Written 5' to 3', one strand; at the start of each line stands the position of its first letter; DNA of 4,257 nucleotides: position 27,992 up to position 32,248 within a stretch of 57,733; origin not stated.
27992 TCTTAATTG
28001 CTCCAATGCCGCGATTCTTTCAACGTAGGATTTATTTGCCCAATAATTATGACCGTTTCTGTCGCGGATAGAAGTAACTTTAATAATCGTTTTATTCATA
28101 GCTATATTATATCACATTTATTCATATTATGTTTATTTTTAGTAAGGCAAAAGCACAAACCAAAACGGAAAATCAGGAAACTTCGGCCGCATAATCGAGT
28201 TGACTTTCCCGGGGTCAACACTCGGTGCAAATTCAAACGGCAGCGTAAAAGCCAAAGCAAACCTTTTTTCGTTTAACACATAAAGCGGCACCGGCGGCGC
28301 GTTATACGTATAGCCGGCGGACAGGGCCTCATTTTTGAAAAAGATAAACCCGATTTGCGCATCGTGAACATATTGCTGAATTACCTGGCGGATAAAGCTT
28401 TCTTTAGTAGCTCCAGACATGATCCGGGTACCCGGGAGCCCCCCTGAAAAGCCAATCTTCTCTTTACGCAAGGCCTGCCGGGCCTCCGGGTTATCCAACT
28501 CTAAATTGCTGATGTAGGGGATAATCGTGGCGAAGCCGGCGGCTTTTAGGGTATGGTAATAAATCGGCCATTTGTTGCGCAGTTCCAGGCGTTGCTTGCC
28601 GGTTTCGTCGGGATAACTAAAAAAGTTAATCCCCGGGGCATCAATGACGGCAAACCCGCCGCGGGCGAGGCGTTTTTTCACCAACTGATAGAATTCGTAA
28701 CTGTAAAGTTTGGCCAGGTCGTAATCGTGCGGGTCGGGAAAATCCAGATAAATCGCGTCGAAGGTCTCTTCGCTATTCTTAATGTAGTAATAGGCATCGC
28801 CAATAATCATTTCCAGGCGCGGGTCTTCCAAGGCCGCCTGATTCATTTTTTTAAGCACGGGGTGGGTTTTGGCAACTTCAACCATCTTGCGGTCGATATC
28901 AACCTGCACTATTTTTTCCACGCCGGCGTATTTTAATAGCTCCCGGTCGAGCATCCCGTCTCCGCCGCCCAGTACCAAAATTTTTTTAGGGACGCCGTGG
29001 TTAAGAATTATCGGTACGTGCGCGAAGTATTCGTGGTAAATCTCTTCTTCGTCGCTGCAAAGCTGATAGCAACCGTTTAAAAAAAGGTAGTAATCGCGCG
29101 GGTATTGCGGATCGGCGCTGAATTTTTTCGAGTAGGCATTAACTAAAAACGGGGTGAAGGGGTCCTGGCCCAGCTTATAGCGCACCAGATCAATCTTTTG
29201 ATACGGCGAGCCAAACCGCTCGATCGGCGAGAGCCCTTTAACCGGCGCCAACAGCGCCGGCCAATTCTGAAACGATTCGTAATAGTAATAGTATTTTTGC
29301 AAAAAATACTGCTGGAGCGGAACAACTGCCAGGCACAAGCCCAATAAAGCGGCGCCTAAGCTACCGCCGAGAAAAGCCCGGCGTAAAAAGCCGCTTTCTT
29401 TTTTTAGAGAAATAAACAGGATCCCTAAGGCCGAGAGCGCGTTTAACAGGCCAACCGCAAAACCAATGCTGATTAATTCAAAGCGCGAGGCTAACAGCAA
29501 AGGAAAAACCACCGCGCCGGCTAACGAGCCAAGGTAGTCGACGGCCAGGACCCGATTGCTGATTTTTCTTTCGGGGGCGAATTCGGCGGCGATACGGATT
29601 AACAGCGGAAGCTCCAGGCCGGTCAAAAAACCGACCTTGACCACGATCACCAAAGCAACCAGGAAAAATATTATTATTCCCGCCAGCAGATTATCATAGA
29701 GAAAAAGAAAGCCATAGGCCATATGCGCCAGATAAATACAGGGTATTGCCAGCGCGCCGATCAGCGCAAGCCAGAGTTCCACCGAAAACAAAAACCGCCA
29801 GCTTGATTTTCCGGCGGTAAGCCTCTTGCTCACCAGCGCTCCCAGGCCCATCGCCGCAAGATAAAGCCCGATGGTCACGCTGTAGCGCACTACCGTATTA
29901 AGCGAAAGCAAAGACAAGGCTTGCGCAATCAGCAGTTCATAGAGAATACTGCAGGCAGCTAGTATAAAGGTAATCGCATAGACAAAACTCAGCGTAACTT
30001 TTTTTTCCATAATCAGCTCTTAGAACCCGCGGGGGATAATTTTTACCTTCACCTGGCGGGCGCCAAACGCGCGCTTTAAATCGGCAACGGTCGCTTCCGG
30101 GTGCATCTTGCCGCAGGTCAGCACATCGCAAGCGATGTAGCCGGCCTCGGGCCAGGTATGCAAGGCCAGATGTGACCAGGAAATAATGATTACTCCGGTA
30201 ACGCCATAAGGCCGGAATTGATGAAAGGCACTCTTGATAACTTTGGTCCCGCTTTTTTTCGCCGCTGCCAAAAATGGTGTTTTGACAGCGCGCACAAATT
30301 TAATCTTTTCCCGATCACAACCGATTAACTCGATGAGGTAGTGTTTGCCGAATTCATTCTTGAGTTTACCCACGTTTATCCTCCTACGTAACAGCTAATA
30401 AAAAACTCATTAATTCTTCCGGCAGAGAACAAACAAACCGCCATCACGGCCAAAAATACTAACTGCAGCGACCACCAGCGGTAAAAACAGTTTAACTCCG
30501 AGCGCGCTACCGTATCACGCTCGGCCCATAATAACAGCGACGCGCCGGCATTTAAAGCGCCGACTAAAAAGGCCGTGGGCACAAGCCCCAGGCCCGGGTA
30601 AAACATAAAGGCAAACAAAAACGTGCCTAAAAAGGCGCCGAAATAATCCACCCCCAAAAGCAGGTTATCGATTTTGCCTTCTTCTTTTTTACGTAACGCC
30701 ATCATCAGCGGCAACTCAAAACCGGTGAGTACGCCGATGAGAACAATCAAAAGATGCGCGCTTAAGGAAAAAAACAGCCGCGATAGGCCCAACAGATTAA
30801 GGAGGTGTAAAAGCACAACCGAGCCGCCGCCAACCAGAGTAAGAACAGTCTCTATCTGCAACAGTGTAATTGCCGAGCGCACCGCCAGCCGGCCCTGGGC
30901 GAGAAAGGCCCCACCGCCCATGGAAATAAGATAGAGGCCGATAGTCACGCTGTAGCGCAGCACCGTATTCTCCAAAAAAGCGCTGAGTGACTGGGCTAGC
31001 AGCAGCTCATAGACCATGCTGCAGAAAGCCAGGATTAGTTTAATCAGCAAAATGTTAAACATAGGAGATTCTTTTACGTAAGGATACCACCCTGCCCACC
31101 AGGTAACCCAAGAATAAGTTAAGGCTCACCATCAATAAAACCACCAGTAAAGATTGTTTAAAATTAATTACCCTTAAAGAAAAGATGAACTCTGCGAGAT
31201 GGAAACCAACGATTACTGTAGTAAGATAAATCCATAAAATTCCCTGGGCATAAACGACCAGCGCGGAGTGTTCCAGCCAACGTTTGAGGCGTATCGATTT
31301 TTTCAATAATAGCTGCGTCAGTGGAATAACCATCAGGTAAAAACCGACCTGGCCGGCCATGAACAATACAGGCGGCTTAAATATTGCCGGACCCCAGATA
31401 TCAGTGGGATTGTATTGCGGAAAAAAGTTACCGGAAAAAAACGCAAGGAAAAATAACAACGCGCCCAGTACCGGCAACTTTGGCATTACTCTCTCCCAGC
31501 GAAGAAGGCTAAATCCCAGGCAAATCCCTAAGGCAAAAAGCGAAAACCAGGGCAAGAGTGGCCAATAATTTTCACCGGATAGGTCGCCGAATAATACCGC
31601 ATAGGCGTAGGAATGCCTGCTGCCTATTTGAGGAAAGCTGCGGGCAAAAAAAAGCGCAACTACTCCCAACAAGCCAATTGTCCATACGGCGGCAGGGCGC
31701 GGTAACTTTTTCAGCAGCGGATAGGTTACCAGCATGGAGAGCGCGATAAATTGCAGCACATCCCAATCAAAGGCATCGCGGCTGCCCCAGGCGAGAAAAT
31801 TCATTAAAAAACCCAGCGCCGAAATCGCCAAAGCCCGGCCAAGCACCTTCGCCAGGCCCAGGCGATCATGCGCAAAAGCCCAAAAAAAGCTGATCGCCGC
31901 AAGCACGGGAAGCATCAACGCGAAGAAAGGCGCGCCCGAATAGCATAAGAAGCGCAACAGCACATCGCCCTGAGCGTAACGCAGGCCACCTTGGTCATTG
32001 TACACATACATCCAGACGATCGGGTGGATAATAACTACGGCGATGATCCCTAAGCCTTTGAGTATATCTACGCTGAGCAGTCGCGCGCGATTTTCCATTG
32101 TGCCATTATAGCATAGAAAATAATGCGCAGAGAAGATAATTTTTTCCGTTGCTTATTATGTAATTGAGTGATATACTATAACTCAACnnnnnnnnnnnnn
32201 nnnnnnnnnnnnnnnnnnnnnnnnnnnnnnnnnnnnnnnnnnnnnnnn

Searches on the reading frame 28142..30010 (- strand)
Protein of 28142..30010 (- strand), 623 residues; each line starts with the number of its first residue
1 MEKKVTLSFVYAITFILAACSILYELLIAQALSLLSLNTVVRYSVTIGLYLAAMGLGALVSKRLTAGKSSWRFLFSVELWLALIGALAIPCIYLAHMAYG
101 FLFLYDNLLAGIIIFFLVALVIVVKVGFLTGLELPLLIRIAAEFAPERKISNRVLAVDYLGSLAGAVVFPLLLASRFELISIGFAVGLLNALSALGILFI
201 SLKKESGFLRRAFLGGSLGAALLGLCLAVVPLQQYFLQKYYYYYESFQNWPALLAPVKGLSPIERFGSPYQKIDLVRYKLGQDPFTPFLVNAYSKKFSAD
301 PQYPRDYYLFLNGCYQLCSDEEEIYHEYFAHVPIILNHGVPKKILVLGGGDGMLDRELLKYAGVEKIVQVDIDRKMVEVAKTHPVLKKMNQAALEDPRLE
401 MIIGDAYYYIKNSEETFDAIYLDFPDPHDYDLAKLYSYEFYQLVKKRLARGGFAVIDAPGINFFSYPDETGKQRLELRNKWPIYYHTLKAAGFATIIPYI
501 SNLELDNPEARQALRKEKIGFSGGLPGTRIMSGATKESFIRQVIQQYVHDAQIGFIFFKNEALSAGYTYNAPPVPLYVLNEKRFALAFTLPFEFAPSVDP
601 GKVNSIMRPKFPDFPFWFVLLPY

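Call 11: search_protein_families(library=pfam, proteins=[window:28142-30010:-], max_evalue=0.001)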
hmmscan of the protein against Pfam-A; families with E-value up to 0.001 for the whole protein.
window:28142-30010:- (623 aa): 3 families
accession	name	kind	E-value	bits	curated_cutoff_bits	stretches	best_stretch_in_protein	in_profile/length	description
PF01564.23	Spermine_synth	-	7.2e-31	107.6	22.9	1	322-456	1-130/186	Spermine/spermidine synthase domain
PF05430.17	Methyltransf_30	-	1.3e-05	25.5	22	1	388-453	20-85/124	S-adenosyl-L-methionine-dependent methyltransferase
PF13649.12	Methyltransf_25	-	9.6e-05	23.4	27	1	344-422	1-70/97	Methyltransferase domain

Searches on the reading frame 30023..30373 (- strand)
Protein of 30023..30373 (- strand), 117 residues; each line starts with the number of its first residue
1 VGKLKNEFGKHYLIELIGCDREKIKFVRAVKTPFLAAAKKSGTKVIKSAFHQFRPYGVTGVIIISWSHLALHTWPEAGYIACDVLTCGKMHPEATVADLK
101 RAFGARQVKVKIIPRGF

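Call 11: search_protein_families(library=pfam, proteins=[window:30023-30373:-], max_evalue=0.001)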
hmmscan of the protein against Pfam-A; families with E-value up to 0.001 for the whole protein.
window:30023-30373:- (117 aa): 1 family
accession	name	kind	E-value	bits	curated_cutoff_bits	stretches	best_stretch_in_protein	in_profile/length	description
PF02675.21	AdoMet_dc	-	2.7e-32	111.7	25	1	11-116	1-107/107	S-adenosylmethionine decarboxylase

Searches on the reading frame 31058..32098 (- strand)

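Call 11: search_protein_families(library=pfam, proteins=[window:31058-32098:-], max_evalue=0.001)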
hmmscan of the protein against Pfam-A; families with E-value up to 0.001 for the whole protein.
window:31058-32098:- (347 aa): 1 family
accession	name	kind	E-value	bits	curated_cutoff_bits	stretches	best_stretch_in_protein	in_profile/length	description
PF07786.18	HGSNAT_cat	-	1.2e-10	41.7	22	1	6-201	1-187/222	Heparan-alpha-glucosaminide N-acetyltransferase, catalytic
